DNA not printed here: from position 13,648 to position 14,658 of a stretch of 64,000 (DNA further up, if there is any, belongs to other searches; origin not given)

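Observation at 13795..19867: Two-gene operon: giant Ca-binding adhesin followed by a membrane-tethered double winged-helix protein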

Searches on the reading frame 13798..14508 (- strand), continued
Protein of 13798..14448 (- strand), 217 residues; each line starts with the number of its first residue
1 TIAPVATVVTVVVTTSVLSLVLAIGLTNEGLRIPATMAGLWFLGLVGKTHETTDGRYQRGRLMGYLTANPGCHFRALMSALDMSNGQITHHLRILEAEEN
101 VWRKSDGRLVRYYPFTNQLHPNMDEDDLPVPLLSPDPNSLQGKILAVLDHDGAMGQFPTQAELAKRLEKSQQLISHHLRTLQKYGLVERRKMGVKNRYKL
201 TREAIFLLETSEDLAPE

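Call 24: search_protein_families(library=pfam, proteins=[P0188, P0189, P0190, P0198, P0202, P0217, P0240, P0253, P0266, P0213], max_evalue=0.0001)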
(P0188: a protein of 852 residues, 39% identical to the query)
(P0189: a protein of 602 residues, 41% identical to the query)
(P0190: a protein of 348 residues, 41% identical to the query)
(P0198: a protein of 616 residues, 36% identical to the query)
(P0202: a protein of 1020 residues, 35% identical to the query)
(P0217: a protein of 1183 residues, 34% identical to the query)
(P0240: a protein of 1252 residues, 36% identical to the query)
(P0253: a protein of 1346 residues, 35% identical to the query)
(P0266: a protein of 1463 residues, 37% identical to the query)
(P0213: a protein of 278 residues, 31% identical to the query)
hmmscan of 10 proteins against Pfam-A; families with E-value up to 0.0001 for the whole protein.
P0188 (852 aa): 3 families
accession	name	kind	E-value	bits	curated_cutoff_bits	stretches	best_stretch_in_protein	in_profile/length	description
PF12840.13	HTH_20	-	5.9e-11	42.6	27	1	747-793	7-49/51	Helix-turn-helix domain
PF24266.1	HTH_HVO_0163_N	-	1.5e-09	38.2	31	1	666-723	4-61/70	HVO_0163, N-terminal HTH domain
PF01022.26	HTH_5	-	2e-07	31.2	22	0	761-793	14-46/47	Bacterial regulatory protein, arsR family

P0189 (602 aa): 5 families
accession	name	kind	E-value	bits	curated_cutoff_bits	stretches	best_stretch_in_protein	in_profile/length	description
PF24266.1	HTH_HVO_0163_N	-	1.6e-10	41.3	31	1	421-478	3-60/70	HVO_0163, N-terminal HTH domain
PF12840.13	HTH_20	-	3.5e-10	40.1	27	1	503-552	7-51/51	Helix-turn-helix domain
PF12802.13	MarR_2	-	1.9e-07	31.6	27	1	504-554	9-55/61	MarR family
PF13412.12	HTH_24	-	1.5e-06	28.1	21.9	0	519-550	17-48/48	Winged helix-turn-helix DNA-binding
PF01022.26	HTH_5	-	2.2e-05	24.6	22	0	524-551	20-47/47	Bacterial regulatory protein, arsR family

P0190 (348 aa): 7 families
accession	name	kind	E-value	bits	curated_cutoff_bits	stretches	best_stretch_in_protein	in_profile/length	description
PF24266.1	HTH_HVO_0163_N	-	9.4e-13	48.5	31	1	189-249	3-63/70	HVO_0163, N-terminal HTH domain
PF12802.13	MarR_2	-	9.2e-07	29.4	27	1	266-320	3-54/61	MarR family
PF01022.26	HTH_5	-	1.4e-06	28.5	22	1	272-317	6-46/47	Bacterial regulatory protein, arsR family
PF01047.28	MarR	-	8.1e-06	26.1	24.6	1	270-321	5-52/59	MarR family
PF12840.13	HTH_20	-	4.7e-05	23.7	27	0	268-316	4-48/51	Helix-turn-helix domain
PF13412.12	HTH_24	-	5.5e-05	23.1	21.9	0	273-316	8-47/48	Winged helix-turn-helix DNA-binding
PF13545.12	HTH_Crp_2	-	9.3e-05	22.8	27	0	286-321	22-58/70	Crp-like helix-turn-helix domain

P0198 (616 aa): 6 families
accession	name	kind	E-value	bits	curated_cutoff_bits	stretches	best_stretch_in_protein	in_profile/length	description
PF01022.26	HTH_5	-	1.2e-08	35.1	22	0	537-565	19-47/47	Bacterial regulatory protein, arsR family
PF24266.1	HTH_HVO_0163_N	-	2.3e-08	34.4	31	1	435-494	3-62/70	HVO_0163, N-terminal HTH domain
PF12840.13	HTH_20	-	4.5e-08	33.4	27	0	438-478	8-48/51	Helix-turn-helix domain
PF12802.13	MarR_2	-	2.4e-07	31.3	27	0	517-568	8-55/61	MarR family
PF13412.12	HTH_24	-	5.8e-05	23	21.9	0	534-563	18-47/48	Winged helix-turn-helix DNA-binding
PF24034.1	DUF7343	-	8.3e-05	22.8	27.6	0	438-486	7-56/62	Domain of unknown function (DUF7343)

P0202 (1020 aa): 4 families
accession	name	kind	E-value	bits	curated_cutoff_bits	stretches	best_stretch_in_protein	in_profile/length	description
PF24266.1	HTH_HVO_0163_N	-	7e-11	42.5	31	1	839-899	2-62/70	HVO_0163, N-terminal HTH domain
PF12840.13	HTH_20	-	2.4e-08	34.3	27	0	838-879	3-44/51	Helix-turn-helix domain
PF12802.13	MarR_2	-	3e-07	30.9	27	0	922-972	8-55/61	MarR family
PF13412.12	HTH_24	-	1.1e-06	28.5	21.9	0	839-880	3-44/48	Winged helix-turn-helix DNA-binding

P0217 (1183 aa): 3 families
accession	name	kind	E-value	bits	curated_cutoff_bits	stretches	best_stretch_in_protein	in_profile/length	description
PF24266.1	HTH_HVO_0163_N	-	1.4e-10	41.5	31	1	1020-1081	2-63/70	HVO_0163, N-terminal HTH domain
PF12802.13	MarR_2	-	8.4e-06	26.3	27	0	1021-1064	6-50/61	MarR family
PF12840.13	HTH_20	-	2e-05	24.9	27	0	1019-1060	3-44/51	Helix-turn-helix domain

P0240 (1252 aa): 7 families
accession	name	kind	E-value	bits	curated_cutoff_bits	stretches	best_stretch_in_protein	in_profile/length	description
PF07705.17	CARDB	-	7e-17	61.9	22.7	1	941-1039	2-100/101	CARDB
PF24266.1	HTH_HVO_0163_N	-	1.7e-14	54.1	31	1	1108-1165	4-61/70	HVO_0163, N-terminal HTH domain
PF10633.15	NPCBM_assoc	-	4.9e-13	49.5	24.4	0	625-701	2-76/78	NPCBM-associated, NEW3 domain of alpha-galactosidase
PF13412.12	HTH_24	-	1.4e-10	41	21.9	1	1177-1218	2-43/48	Winged helix-turn-helix DNA-binding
PF23619.1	Ig_VWA7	-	7.5e-08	33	27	0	623-714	11-98/104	VWA7 Ig-like domain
PF12840.13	HTH_20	-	1.6e-05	25.2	27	0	1188-1223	14-49/51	Helix-turn-helix domain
PF12802.13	MarR_2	-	6.1e-05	23.5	27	0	1189-1220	16-48/61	MarR family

P0253 (1346 aa): 4 families
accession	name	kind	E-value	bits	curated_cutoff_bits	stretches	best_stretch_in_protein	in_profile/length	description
PF05345.18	He_PIG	-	1.3e-35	122.2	24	3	1059-1147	1-96/96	Putative Ig domain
PF24266.1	HTH_HVO_0163_N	-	2.3e-12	47.2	31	1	1209-1272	3-66/70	HVO_0163, N-terminal HTH domain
PF17963.7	Big_9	-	1.6e-11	45.4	23.6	0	673-762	1-89/89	Bacterial Ig domain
PF18957.6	RibLong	-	2.6e-05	25.4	27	0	891-942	33-83/93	Long Rib domain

P0266 (1463 aa): 8 families
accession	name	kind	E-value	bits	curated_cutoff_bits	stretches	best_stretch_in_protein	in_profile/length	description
PF24266.1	HTH_HVO_0163_N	-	7.5e-19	68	31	1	1329-1386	3-60/70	HVO_0163, N-terminal HTH domain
PF05048.19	NosD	-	1.8e-14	54.1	23.6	2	875-1017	43-180/212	Periplasmic copper-binding protein (NosD)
PF12840.13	HTH_20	-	4.2e-14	52.7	27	1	1404-1446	8-50/51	Helix-turn-helix domain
PF12802.13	MarR_2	-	1.2e-12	48.2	27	1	1404-1448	9-54/61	MarR family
PF13412.12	HTH_24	-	1.2e-12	47.6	21.9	1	1404-1445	7-48/48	Winged helix-turn-helix DNA-binding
PF01047.28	MarR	-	6.1e-11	42.5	24.6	1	1404-1448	7-51/59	MarR family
PF01022.26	HTH_5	-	1.7e-08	34.7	22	0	1419-1445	20-46/47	Bacterial regulatory protein, arsR family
PF09339.16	HTH_IclR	-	2.8e-05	24.2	22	0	1404-1447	7-51/52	IclR helix-turn-helix domain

P0213 (278 aa): 3 families
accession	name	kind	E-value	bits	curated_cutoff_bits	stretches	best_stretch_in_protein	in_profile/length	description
PF24266.1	HTH_HVO_0163_N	-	4.1e-10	40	31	1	109-169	3-63/70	HVO_0163, N-terminal HTH domain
PF22665.2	DUF6293_C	-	5.1e-07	30.5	27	0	221-258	61-98/101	DUF6293 C-terminal winged helix domain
PF13412.12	HTH_24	-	7.3e-06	25.9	21.9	0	213-237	23-47/48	Winged helix-turn-helix DNA-binding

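Call 25: list_cluster_members(proteins=[P0188, P0190, P0197, P0202, P0217, P0240, P0253, P0266, P0213, P0200])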
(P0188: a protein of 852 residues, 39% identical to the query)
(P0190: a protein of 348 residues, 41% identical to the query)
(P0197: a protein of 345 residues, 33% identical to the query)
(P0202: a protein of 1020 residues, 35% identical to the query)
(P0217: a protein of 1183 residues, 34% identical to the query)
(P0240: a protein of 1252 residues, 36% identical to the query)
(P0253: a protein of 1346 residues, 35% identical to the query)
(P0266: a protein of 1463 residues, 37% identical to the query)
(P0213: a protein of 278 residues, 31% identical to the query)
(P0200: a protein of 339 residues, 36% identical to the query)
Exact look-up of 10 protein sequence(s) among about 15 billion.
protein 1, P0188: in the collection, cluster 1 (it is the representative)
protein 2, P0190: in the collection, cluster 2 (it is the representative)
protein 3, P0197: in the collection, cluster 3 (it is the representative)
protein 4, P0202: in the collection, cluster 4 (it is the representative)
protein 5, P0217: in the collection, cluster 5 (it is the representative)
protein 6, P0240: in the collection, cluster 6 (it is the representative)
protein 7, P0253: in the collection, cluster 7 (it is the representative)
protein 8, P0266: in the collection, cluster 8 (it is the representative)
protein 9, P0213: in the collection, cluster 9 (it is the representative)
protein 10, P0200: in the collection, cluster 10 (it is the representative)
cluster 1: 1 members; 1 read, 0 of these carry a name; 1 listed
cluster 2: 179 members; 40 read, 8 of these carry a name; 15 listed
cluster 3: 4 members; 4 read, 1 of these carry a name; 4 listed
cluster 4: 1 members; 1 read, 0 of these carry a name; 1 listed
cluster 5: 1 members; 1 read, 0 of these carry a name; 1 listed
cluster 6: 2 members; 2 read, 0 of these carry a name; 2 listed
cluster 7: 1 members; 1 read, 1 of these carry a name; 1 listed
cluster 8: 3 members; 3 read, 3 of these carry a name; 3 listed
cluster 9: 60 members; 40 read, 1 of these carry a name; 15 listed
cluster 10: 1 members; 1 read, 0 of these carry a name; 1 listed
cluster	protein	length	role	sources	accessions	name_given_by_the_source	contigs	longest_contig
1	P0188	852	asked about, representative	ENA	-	-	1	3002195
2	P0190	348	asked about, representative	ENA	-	-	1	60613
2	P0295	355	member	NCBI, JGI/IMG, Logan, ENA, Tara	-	DNA-binding MarR family transcriptional regulator | strand:+ start:6450 stop:7517 length:1068 start_codon:yes stop_codon:yes ...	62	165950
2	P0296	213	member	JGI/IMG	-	predicted transcriptional regulator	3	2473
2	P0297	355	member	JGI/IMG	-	DNA-binding MarR family transcriptional regulator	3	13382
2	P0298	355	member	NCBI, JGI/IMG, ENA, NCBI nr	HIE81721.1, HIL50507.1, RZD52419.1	MAG TPA: MarR family transcriptional regulator [Candidatus Poseidoniales archaeon] | DNA-binding MarR family transcriptional regulator | MAG: hypothetical protein CXT64_04940 [Euryarchaeota archaeon]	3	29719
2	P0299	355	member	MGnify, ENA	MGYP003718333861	FL=1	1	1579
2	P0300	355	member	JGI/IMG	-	DNA-binding MarR family transcriptional regulator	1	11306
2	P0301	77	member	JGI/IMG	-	DNA-binding MarR family transcriptional regulator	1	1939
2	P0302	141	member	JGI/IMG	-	DNA-binding MarR family transcriptional regulator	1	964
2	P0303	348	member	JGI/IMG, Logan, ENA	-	-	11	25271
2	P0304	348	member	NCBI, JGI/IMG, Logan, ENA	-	-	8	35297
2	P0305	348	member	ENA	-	-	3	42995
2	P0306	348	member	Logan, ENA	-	-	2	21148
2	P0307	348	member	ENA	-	-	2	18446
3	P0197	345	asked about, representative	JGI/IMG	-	-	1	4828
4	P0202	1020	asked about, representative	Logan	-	-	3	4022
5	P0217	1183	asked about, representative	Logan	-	-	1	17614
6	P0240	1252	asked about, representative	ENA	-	-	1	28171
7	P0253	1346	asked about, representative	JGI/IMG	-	predicted transcriptional regulator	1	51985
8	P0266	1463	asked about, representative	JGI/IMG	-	predicted transcriptional regulator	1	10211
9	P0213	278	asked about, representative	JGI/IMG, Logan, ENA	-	-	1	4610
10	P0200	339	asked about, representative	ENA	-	-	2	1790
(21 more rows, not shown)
